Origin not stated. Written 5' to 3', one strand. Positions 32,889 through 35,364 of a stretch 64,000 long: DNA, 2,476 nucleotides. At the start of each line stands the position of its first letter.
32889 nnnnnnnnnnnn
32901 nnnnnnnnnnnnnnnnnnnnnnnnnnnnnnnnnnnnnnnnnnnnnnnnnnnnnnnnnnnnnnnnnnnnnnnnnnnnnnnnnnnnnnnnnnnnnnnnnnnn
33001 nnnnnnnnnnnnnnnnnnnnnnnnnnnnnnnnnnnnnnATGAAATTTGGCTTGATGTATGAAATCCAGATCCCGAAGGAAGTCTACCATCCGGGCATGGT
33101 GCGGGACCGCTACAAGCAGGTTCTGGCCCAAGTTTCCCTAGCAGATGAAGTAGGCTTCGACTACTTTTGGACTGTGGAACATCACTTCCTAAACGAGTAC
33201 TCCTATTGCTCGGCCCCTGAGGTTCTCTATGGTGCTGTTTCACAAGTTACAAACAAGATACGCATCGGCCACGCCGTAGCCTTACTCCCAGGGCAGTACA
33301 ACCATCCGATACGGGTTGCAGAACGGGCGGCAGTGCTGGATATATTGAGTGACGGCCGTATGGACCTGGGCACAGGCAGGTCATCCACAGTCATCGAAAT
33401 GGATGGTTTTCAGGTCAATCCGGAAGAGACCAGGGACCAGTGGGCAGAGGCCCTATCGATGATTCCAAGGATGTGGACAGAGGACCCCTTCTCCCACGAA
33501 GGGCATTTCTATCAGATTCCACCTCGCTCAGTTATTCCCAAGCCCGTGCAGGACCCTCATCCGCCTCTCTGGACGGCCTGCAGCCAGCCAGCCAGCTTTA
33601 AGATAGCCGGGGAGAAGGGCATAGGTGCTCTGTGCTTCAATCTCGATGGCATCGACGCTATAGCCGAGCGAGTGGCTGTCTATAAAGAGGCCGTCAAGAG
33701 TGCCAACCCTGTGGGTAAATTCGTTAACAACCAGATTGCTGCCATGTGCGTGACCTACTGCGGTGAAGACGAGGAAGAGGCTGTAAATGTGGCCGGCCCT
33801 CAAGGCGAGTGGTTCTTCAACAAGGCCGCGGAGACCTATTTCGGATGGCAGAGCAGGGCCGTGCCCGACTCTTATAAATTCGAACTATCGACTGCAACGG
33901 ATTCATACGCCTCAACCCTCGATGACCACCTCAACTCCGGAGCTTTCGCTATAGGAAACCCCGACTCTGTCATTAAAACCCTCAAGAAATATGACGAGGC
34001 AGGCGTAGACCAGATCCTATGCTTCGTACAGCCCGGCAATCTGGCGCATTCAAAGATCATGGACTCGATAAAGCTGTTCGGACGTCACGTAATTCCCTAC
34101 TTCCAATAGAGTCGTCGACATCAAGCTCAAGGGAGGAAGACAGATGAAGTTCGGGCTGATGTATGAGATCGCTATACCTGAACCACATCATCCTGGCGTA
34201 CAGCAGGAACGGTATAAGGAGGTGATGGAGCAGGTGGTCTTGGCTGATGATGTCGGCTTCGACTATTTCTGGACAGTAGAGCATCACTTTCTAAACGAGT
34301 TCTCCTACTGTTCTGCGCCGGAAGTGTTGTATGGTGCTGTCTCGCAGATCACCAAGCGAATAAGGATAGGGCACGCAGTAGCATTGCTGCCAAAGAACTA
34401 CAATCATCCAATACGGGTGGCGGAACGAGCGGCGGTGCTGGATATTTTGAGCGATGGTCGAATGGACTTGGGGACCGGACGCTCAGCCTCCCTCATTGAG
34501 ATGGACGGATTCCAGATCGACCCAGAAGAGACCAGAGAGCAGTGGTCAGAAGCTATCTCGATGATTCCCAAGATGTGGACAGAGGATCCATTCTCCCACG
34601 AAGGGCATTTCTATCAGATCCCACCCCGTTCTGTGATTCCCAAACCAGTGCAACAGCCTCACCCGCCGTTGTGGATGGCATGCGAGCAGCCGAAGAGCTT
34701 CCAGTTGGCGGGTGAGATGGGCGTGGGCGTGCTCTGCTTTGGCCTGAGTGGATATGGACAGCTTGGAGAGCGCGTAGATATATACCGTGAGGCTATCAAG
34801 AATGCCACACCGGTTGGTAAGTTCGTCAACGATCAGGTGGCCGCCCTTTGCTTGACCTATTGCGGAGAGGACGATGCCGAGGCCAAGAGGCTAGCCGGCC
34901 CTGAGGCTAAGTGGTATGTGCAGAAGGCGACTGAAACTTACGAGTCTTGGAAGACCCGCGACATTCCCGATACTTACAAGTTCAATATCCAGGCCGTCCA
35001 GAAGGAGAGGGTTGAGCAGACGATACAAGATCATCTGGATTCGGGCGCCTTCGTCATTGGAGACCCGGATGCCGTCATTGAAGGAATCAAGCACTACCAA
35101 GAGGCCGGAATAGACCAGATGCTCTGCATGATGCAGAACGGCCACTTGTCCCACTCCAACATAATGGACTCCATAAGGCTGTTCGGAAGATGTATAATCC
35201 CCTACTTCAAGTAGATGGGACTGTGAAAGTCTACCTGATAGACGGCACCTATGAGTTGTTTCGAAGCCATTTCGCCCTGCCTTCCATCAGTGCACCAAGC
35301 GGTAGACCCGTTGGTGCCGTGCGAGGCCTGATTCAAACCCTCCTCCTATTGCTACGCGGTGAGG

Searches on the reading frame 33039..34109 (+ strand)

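Call 15: search_protein_families(library=pfam, proteins=[window:33039-34109:+])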
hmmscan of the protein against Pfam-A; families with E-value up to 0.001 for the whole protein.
window:33039-34109:+ (356 aa): 1 family
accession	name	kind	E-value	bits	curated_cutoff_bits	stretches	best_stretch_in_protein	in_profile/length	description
PF00296.26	Bac_luciferase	-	7.1e-55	187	27.9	1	1-325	1-314/314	Luciferase-like monooxygenase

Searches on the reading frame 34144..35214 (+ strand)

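Call 15: search_protein_families(library=pfam, proteins=[window:34144-35214:+])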
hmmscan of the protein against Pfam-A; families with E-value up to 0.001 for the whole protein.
window:34144-35214:+ (356 aa): 1 family
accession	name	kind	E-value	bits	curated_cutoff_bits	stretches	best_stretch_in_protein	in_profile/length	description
PF00296.26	Bac_luciferase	-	1.4e-59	202.4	27.9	1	1-325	1-314/314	Luciferase-like monooxygenase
